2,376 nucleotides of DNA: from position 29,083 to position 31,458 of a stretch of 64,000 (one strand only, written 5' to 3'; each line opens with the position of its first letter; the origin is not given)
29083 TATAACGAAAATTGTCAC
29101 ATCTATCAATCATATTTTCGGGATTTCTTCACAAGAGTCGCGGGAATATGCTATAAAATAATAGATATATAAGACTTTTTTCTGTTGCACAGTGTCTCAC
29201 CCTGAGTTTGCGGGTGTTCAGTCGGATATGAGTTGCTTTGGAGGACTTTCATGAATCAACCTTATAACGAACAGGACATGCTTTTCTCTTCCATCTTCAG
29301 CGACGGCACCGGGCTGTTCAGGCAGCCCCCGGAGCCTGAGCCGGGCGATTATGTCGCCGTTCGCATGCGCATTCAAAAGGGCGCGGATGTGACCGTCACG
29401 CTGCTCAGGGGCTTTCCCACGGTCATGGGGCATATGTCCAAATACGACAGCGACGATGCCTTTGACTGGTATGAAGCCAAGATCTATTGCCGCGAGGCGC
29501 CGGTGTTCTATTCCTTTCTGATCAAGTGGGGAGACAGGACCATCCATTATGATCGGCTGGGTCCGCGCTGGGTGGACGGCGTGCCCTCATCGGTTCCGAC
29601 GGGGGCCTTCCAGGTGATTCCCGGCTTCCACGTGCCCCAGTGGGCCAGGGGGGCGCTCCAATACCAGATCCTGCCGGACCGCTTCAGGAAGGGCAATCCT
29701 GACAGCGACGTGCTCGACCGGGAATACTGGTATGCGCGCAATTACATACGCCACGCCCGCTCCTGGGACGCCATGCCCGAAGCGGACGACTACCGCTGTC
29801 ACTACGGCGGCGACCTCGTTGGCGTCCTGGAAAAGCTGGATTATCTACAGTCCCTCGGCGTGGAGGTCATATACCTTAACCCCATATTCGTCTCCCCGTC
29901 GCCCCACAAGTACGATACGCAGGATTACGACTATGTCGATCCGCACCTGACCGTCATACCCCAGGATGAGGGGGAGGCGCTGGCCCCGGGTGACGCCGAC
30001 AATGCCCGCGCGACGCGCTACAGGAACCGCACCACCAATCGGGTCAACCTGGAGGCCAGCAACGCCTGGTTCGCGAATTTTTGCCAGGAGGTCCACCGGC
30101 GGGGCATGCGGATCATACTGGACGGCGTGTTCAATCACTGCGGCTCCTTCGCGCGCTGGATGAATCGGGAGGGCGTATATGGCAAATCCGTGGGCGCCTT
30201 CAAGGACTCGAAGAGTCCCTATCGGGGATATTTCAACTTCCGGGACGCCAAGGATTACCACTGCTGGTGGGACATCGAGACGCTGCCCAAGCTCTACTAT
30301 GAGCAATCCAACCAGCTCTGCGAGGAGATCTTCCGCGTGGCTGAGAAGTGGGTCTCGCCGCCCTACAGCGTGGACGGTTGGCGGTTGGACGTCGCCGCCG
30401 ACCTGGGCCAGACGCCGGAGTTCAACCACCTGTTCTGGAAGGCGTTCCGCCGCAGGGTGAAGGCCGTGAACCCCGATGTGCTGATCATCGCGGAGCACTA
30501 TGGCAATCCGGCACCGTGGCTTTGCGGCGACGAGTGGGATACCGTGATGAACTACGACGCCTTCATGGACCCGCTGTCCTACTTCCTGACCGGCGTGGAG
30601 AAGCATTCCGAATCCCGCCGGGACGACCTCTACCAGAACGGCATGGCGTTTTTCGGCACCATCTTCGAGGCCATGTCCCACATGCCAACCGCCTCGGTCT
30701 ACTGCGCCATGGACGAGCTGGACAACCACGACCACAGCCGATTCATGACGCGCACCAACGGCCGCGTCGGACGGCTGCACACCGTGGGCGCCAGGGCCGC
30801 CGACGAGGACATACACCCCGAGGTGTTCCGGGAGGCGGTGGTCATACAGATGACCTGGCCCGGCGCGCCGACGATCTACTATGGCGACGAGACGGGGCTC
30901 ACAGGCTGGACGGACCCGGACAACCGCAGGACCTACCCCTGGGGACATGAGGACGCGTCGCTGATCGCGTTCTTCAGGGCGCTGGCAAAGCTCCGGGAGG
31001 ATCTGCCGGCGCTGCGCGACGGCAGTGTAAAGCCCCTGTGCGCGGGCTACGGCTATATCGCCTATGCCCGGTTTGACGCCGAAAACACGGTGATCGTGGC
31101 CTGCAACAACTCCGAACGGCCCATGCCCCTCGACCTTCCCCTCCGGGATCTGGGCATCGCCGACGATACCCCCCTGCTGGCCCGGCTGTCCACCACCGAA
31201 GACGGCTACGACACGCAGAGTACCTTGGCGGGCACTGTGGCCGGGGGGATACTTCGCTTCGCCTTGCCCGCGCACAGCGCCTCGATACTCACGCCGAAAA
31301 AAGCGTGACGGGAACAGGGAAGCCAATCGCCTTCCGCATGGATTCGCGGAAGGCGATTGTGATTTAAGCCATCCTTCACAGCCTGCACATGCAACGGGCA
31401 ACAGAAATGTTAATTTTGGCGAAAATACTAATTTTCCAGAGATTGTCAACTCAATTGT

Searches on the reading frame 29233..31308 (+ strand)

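Call 10: search_protein_families(library=pfam, proteins=[window:29233-31308:+], max_evalue=0.1)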
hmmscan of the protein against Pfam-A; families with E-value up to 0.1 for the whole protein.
window:29233-31308:+ (691 aa): 4 families
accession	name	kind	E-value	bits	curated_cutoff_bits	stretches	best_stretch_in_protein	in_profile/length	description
PF00128.31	Alpha-amylase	-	4e-49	168.5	22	2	280-559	69-360/446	Alpha amylase, catalytic domain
PF02903.20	Alpha-amylase_N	-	1.4e-05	25.7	23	1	41-128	23-116/120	Alpha amylase, N-terminal ig-like domain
PF22460.2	Neopullulanase-like_C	-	8.3e-05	23.3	27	1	604-640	6-42/79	Neopullulanase-like, C-terminal domain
PF16657.11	Malt_amylase_C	-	0.0033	17.9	27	1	608-636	13-41/75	Maltogenic Amylase, C-terminal domain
